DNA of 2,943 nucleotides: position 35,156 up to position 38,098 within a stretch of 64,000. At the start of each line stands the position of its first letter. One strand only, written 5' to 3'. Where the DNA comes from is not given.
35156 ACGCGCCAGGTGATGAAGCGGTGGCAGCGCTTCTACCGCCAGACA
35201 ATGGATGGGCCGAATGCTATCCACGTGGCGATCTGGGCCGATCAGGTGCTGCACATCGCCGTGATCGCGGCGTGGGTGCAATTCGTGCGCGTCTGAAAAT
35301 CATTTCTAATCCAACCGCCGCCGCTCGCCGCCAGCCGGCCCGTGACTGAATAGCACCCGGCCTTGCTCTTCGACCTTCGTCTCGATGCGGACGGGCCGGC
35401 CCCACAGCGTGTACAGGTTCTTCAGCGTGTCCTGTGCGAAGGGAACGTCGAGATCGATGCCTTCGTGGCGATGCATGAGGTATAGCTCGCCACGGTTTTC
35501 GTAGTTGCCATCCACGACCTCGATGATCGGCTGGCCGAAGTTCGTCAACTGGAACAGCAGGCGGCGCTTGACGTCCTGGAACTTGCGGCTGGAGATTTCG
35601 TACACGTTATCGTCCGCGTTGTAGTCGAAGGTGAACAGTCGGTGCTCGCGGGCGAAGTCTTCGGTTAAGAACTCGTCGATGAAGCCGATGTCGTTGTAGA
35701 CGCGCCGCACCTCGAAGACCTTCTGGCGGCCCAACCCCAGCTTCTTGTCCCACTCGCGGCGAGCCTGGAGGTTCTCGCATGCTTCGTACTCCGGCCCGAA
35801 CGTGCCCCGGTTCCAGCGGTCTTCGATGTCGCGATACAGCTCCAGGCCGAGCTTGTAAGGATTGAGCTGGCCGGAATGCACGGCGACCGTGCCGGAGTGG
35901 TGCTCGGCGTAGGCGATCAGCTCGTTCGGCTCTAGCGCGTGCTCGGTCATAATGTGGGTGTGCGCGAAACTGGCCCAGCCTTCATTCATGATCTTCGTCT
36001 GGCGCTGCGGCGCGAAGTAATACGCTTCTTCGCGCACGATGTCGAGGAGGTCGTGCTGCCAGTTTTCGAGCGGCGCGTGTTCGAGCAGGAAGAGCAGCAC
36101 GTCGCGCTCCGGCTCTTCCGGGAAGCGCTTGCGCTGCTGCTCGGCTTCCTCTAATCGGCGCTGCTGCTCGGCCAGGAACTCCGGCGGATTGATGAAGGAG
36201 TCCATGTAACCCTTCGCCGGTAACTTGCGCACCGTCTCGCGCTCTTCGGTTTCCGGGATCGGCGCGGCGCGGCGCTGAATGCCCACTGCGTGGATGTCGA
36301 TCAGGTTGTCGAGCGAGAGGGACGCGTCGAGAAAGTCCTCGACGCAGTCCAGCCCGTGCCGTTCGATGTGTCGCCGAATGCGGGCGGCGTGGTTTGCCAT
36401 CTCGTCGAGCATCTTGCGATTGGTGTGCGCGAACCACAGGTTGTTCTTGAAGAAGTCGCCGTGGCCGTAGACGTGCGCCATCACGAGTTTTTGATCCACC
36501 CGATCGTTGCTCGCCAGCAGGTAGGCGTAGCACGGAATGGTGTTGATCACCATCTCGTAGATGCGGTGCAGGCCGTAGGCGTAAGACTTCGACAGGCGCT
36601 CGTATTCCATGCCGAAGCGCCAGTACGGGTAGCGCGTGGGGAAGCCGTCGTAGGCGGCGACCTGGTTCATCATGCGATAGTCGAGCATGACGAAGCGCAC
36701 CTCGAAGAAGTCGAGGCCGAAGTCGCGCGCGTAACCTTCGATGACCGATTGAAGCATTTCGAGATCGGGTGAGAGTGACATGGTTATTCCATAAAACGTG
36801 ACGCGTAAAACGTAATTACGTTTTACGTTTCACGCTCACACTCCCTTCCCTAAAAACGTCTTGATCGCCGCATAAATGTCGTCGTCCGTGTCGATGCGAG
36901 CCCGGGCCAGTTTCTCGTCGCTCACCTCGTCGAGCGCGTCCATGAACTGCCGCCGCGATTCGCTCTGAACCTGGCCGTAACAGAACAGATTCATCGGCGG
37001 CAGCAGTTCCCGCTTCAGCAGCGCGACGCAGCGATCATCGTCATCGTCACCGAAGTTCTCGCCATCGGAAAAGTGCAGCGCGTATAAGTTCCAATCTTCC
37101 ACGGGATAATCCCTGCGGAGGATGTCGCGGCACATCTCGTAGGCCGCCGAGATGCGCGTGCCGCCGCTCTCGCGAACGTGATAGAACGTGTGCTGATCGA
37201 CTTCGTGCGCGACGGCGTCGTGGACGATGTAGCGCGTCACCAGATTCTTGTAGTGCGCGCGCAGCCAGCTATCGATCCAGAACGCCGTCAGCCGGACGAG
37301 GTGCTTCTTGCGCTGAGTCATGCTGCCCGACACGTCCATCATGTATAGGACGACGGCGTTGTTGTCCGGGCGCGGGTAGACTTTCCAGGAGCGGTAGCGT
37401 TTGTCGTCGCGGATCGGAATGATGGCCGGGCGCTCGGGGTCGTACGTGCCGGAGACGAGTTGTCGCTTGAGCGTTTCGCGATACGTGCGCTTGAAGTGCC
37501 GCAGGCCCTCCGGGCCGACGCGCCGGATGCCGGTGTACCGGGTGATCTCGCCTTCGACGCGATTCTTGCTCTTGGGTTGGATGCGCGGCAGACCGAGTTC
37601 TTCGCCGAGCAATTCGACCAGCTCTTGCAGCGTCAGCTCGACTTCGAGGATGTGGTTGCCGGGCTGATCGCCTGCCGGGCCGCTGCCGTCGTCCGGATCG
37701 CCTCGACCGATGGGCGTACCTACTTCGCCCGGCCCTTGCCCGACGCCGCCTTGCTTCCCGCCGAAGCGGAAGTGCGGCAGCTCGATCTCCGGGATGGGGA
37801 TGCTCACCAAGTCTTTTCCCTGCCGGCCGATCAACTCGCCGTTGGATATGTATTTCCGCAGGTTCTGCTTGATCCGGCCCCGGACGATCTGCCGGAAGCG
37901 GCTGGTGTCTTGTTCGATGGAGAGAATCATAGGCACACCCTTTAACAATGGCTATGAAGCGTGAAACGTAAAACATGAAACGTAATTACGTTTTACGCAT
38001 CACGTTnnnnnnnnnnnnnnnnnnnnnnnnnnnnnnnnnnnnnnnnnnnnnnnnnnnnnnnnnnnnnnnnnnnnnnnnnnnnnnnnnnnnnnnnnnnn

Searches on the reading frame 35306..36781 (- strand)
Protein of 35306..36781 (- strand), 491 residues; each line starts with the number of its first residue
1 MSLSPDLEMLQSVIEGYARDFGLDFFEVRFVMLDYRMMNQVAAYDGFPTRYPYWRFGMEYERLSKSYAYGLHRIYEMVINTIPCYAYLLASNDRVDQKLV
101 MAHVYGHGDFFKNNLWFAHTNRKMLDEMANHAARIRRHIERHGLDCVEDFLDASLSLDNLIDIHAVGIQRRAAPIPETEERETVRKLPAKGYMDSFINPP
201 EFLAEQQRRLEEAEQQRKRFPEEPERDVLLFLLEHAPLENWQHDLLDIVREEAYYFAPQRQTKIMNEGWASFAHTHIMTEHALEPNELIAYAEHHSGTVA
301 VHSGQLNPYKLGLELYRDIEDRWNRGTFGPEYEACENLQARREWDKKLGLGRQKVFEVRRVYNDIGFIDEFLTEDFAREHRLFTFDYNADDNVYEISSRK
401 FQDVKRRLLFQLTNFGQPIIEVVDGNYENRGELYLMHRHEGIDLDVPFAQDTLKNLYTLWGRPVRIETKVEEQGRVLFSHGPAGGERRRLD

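Call 17: search_protein_families(library=pfam, proteins=[window:35306-36781:-], max_evalue=0.001)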
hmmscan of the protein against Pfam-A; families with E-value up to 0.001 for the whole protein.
window:35306-36781:- (491 aa): 2 families
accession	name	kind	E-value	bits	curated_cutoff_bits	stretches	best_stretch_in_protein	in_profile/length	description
PF04293.20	SpoVR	-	1.2e-133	446.3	27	1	6-416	6-406/407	SpoVR like protein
PF24755.2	SpoVR_C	-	9.4e-11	42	27.6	1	418-469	1-53/55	SpoVR-like C-terminal domain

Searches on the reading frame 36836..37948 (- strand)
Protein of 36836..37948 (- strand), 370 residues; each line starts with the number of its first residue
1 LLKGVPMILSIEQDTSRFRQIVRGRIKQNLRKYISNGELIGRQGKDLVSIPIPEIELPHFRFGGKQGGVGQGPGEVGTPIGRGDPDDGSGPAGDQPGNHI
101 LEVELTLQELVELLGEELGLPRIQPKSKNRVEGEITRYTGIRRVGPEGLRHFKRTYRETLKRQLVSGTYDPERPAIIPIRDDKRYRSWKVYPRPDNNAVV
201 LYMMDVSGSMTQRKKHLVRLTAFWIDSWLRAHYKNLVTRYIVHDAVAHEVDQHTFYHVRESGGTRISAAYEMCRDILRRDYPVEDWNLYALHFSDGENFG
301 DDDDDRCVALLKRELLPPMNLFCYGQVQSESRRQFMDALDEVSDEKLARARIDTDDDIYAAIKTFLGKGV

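Call 17: search_protein_families(library=pfam, proteins=[window:36836-37948:-], max_evalue=0.001)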
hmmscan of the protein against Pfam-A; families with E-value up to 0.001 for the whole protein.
window:36836-37948:- (370 aa): 1 family
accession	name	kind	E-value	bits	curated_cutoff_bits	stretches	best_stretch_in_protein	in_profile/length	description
PF04285.18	DUF444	-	4.7e-83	280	27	2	178-368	223-417/418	Protein of unknown function (DUF444)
